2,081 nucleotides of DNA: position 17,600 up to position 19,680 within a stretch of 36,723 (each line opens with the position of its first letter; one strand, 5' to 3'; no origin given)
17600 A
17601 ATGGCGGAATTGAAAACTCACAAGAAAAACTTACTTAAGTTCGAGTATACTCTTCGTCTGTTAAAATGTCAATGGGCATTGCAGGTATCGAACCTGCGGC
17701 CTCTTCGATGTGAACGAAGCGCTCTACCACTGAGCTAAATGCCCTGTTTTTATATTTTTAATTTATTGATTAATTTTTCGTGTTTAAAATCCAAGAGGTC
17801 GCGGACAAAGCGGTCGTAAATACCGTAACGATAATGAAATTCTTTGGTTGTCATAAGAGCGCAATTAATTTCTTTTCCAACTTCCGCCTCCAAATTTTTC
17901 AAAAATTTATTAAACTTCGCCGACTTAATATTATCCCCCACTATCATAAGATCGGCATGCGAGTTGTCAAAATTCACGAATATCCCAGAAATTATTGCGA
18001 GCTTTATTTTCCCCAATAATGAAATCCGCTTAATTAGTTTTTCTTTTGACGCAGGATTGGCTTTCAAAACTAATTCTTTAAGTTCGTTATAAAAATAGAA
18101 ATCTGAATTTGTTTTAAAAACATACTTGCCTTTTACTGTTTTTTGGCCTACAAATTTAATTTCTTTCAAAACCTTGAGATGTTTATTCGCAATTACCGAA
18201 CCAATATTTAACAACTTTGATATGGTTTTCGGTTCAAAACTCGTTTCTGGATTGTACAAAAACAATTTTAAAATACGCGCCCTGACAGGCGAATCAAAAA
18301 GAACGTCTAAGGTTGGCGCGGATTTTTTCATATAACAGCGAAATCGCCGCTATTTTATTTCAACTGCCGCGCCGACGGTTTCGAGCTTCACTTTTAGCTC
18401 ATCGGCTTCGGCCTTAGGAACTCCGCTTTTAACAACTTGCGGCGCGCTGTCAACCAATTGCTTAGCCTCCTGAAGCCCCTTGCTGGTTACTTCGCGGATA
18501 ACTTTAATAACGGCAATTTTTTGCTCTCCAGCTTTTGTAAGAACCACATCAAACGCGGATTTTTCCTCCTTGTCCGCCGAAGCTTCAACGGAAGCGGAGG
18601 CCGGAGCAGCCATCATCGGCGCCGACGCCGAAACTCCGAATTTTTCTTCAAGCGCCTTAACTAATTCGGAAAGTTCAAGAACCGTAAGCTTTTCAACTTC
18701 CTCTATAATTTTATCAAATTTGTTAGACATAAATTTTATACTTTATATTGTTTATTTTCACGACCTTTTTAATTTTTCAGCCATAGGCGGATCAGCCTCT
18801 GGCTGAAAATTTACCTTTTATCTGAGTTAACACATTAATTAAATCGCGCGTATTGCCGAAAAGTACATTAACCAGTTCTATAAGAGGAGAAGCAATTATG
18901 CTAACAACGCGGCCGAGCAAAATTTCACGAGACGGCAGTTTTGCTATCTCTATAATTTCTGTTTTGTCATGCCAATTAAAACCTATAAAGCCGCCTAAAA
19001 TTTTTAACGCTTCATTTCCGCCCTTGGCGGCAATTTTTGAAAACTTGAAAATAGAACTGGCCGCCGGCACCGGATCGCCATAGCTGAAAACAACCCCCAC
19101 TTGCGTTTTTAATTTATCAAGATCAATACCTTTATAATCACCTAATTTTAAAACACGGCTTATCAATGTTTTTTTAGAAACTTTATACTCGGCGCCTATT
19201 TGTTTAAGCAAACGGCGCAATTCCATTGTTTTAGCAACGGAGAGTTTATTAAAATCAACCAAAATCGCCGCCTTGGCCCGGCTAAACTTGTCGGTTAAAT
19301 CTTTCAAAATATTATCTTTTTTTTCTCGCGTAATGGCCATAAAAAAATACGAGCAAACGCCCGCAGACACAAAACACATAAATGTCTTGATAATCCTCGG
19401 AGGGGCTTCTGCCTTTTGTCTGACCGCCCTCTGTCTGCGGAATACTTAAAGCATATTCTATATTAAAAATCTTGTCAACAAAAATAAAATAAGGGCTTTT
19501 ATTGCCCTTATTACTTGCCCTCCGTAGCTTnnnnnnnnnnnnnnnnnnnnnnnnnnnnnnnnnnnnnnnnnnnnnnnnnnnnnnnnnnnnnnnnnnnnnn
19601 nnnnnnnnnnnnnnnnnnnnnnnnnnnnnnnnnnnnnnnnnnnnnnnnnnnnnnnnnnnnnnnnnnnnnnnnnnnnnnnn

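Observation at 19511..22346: Insulated two-gene module: 782-aa HTH/wHTH-metallophosphoesterase fusion plus a small HNH-like protein, wedged between guaB and the L10 leader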

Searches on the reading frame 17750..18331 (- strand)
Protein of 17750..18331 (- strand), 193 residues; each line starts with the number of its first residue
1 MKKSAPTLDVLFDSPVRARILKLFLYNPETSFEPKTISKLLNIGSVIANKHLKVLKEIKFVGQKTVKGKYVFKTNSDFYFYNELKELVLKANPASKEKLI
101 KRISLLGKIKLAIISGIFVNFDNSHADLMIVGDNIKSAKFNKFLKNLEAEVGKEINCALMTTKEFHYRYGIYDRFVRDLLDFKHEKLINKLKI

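Call 3: search_protein_families(library=pfam, proteins=[window:17750-18331:-], max_evalue=1)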
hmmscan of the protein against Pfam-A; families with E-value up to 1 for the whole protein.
window:17750-18331:- (193 aa): 3 families
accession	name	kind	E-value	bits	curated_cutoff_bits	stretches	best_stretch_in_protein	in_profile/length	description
PF14394.12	DUF4423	-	0.00037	20.8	30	1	11-77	17-80/165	Domain of unknown function (DUF4423)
PF12840.13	HTH_20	-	0.0088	16.4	27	1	13-60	2-47/51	Helix-turn-helix domain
PF23055.1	DUF7041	-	0.12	13.2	28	0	136-169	28-61/85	Domain of unknown function (DUF7041)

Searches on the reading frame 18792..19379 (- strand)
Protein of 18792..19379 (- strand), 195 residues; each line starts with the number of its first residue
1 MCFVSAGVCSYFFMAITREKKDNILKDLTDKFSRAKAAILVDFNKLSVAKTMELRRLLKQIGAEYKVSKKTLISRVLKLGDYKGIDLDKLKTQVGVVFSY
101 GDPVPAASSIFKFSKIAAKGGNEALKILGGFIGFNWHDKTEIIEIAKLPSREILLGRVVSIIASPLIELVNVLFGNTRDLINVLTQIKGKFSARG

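Call 3: search_protein_families(library=pfam, proteins=[window:18792-19379:-], max_evalue=1)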
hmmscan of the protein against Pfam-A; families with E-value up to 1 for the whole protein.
window:18792-19379:- (195 aa): 2 families
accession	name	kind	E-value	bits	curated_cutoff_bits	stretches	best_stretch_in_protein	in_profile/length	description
PF00466.25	Ribosomal_L10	-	1.1e-20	74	22.8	1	17-115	2-100/100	Ribosomal protein L10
PF24293.1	TPR_Edg1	-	0.096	11.9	27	1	11-70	77-136/397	Edg1, TPR repeats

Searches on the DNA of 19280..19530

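Call 84: search_rna_families(source=window, start=19280, end=19530, threshold=evalue, max_evalue=5)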
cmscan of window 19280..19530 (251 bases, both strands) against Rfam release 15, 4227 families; matches with E-value up to 5: 5.
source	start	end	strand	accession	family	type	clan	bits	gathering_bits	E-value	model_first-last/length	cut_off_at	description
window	19333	19458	-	RF00557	L10_leader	Cis-reg; leader;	-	36.4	44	0.00012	1-138/138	no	Ribosomal protein L10 leader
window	19304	19349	+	RF02584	KRAS_3UTR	Cis-reg;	-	24.6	49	0.68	1-49/49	no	KRAS 3' UTR cis-regulatory element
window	19339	19395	-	RF02676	Esr41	Gene; sRNA;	-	15.1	102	1.5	1-74/74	no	Enterohemorrhagic E. coli sRNA 41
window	19471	19498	+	RF01100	PK-BYV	Cis-reg;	-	14.1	50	1.5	1-40/40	no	3'-terminal pseudoknot in BYV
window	19361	19513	+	RF00082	SraG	Gene; sRNA;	-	13.7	50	4.8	1-177/177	no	SraG RNA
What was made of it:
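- Checked: It is full-length but below Rfam's gathering score (36.4 vs 44 bits, E 1.2e-4; call 84).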
